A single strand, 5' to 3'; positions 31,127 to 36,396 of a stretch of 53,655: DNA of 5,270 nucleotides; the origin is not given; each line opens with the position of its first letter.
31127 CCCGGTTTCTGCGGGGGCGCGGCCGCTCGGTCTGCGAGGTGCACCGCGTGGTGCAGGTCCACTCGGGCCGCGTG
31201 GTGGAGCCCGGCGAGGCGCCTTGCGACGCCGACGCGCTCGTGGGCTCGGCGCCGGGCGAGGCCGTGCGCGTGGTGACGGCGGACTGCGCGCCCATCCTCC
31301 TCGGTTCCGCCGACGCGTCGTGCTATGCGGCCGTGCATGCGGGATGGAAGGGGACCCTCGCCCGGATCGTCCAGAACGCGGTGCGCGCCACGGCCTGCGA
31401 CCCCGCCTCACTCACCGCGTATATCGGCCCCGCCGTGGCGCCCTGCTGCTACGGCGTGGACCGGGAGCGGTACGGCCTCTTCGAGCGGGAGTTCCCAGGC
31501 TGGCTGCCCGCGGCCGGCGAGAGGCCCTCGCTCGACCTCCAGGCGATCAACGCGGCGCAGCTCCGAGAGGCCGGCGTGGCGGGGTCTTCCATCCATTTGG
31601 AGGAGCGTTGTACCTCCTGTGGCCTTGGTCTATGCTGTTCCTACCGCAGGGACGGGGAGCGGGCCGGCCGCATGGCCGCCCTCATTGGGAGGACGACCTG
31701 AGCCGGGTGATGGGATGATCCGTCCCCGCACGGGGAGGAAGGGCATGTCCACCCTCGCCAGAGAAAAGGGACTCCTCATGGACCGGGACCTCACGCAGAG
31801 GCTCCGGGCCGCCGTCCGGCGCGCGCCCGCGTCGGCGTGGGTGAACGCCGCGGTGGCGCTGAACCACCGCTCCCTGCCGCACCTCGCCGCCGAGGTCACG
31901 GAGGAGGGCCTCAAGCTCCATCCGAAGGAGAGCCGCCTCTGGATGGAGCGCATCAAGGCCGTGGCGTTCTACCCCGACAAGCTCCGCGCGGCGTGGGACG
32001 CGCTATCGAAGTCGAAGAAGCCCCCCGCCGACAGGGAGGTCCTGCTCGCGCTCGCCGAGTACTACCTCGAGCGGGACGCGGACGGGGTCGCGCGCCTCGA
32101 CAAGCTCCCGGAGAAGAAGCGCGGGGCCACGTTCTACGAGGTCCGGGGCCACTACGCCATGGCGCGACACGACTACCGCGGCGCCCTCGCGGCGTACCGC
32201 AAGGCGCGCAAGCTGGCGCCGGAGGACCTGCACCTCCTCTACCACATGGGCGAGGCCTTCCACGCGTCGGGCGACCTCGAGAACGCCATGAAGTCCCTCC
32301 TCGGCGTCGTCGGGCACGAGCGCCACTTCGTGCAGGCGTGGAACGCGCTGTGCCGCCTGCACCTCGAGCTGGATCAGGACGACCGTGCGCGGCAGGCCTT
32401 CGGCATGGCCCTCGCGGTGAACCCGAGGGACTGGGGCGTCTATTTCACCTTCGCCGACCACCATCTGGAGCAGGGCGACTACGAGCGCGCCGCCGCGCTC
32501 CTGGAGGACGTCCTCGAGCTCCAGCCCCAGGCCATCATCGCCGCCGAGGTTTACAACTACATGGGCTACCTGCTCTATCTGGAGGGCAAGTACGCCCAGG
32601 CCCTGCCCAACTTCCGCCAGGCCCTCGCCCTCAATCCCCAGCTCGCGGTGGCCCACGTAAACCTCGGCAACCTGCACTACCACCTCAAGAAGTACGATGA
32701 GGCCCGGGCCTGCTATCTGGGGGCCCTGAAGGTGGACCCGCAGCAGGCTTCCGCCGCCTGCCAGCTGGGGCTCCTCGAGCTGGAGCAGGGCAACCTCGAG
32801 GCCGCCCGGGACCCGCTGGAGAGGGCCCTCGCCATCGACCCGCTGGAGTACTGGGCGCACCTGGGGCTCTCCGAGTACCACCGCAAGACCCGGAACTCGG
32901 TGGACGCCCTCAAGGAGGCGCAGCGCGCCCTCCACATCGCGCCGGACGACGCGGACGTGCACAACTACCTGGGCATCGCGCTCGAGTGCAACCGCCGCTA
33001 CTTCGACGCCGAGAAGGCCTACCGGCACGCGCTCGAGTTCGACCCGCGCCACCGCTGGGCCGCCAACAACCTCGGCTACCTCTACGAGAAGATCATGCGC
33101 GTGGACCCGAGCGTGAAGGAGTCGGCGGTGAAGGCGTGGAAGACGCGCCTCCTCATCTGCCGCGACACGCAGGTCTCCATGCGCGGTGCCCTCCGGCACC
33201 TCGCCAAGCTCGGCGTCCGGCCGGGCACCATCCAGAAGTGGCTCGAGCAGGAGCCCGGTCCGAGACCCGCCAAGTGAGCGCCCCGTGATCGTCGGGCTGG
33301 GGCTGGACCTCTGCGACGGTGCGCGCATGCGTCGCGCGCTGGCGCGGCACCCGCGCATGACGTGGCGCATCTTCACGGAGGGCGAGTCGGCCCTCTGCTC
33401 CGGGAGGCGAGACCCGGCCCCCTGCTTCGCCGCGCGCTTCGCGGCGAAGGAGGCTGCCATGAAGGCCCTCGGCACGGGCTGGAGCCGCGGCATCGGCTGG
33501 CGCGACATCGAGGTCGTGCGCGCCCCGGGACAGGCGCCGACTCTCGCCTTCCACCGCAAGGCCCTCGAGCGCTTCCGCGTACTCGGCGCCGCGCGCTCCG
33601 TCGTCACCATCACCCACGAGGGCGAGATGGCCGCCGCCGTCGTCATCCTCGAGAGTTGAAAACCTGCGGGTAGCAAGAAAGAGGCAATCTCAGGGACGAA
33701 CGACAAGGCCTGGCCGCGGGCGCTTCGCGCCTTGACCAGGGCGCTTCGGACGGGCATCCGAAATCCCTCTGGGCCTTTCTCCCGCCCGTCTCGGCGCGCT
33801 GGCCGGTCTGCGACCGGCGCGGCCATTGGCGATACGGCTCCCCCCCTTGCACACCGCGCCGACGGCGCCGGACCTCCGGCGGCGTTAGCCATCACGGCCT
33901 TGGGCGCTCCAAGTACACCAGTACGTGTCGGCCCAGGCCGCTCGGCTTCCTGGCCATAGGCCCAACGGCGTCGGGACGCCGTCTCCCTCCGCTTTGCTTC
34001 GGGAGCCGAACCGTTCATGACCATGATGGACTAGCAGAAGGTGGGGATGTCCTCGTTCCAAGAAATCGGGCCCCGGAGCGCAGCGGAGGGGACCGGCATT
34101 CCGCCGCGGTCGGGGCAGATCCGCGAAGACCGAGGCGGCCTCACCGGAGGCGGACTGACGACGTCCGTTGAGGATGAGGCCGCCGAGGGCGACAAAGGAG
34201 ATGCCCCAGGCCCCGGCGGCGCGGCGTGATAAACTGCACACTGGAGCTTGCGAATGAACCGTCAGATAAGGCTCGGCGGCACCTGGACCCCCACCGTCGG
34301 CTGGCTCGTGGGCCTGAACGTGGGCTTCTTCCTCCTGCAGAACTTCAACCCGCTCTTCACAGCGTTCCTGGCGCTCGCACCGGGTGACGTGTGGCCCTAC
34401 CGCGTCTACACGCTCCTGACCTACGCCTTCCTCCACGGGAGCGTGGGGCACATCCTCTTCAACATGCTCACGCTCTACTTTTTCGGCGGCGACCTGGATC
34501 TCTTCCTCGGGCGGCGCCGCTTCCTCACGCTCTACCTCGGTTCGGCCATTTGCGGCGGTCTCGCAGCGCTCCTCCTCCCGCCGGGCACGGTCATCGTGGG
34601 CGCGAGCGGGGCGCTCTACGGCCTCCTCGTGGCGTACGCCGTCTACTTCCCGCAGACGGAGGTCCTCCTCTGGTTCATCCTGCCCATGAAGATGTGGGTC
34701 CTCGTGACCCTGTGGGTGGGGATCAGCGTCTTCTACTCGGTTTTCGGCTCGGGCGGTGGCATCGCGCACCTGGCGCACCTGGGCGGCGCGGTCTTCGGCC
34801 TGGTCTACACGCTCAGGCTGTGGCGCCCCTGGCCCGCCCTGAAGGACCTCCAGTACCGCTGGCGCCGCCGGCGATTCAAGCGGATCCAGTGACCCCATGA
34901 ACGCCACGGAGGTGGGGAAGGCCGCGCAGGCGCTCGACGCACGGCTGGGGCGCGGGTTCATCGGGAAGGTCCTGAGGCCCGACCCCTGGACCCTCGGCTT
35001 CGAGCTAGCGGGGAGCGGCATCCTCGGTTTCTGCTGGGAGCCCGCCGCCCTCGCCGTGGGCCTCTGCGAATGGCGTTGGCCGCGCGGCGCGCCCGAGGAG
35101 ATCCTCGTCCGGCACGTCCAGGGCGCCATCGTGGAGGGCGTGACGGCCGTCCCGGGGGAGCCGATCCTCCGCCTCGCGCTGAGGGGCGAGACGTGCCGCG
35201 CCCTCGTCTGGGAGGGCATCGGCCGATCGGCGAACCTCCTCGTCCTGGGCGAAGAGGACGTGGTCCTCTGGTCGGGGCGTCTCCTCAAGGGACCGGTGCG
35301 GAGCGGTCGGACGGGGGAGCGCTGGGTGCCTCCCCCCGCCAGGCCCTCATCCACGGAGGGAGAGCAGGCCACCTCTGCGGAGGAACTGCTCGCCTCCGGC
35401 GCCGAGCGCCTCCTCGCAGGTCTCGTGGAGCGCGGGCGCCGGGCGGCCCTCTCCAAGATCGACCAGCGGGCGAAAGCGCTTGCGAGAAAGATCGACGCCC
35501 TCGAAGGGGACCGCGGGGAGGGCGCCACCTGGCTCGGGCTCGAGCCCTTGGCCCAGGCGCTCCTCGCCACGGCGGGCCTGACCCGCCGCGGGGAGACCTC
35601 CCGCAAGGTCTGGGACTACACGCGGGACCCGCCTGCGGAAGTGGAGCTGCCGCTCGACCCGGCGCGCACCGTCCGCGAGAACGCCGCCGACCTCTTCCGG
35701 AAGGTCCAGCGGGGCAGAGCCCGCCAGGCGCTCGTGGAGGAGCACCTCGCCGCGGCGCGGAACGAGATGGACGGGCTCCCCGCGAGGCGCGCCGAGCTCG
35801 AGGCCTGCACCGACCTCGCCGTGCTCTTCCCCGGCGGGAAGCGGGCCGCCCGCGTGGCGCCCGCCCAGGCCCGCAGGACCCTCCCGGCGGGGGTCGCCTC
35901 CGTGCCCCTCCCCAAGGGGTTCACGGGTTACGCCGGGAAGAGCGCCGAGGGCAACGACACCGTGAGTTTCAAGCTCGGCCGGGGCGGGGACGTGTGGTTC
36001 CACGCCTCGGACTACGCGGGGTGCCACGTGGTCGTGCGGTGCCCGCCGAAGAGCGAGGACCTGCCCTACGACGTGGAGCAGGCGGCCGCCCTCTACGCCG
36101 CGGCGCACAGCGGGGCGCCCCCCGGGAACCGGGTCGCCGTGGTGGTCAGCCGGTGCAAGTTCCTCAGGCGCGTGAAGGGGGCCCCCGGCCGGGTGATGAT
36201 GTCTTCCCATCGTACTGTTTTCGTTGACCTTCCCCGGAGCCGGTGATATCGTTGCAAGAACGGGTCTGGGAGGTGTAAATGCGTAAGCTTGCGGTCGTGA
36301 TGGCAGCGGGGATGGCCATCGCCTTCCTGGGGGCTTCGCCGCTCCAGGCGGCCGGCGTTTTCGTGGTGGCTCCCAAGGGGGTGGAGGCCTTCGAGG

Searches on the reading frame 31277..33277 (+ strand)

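Call 94: search_protein_families(library=pfam, proteins=[window:31277-33277:+], max_evalue=0.0001)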
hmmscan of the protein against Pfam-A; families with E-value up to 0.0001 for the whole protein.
window:31277-33277:+ (666 aa): 18 families
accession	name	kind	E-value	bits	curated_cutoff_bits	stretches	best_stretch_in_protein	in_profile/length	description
PF07719.23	TPR_2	-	6.6e-38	126.1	27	3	458-489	2-33/34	Tetratricopeptide repeat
PF00515.34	TPR_1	-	1.6e-32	110.4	27.8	2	457-489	1-33/34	Tetratricopeptide repeat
PF13414.12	TPR_11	-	8.8e-29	99.4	26.8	2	430-468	1-39/42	TPR repeat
PF13432.12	TPR_16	-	1.6e-28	99.1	32.7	5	432-490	6-64/65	Tetratricopeptide repeat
PF14559.12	TPR_19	-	1.7e-28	99.2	25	4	434-492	2-60/68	Tetratricopeptide repeat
PF13431.12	TPR_17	-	7.1e-24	82.5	24.4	0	446-478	2-34/34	Tetratricopeptide repeat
PF13428.12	TPR_14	-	5.1e-23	79.7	23.5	0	496-532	6-42/44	Tetratricopeptide repeat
PF13181.12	TPR_8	-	7.5e-23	79.1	25.7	1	459-489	3-33/34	Tetratricopeptide repeat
PF13424.12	TPR_12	-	4.8e-21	75.2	30.1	2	456-521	2-75/77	Tetratricopeptide repeat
PF23914.1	TPR_CcmH_CycH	-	5.1e-17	62.6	42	1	352-454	50-152/158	Cytochrome c-type biogenesis protein H TPR domain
PF13371.12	TPR_9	-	4.7e-14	52.6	35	2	464-522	2-60/73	Tetratricopeptide repeat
PF13374.12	TPR_10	-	6.5e-09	36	27.5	0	462-485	7-30/42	Tetratricopeptide repeat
PF13174.12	TPR_6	-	1.4e-08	35.3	26.3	0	397-418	11-32/33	Tetratricopeptide repeat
PF14561.12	TPR_20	-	5.4e-07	30.3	25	0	303-351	7-55/90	Tetratricopeptide repeat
PF25063.1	ARM_TT21_C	-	5.8e-07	30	35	1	331-454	34-160/209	Tetratricopeptide repeat protein 21 C-terminal ARM domain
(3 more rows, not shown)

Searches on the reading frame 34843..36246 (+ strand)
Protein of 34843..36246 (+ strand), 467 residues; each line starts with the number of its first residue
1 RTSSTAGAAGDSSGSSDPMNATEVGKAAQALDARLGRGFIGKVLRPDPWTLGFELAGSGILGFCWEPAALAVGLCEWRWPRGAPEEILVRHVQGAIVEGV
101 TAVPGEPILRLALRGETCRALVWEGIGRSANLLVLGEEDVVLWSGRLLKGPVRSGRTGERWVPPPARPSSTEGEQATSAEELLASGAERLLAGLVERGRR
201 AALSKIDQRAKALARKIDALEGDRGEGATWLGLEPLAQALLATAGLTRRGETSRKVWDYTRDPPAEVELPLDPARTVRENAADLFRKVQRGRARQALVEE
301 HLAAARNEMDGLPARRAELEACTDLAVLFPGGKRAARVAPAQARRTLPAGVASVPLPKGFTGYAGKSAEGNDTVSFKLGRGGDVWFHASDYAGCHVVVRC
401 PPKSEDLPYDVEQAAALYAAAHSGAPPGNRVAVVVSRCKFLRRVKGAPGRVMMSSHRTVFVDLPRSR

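Call 94: search_protein_families(library=pfam, proteins=[window:34843-36246:+], max_evalue=0.0001)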
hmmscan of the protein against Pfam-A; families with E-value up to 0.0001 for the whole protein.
window:34843-36246:+ (467 aa): 2 families
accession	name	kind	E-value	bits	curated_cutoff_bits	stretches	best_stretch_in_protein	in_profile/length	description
PF05833.16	NFACT_N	-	2e-14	53.7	31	1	203-326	306-428/456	NFACT N-terminal and middle domains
PF05670.18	NFACT-R_1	-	2e-06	28.7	29.8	1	359-425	10-75/112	NFACT protein RNA binding domain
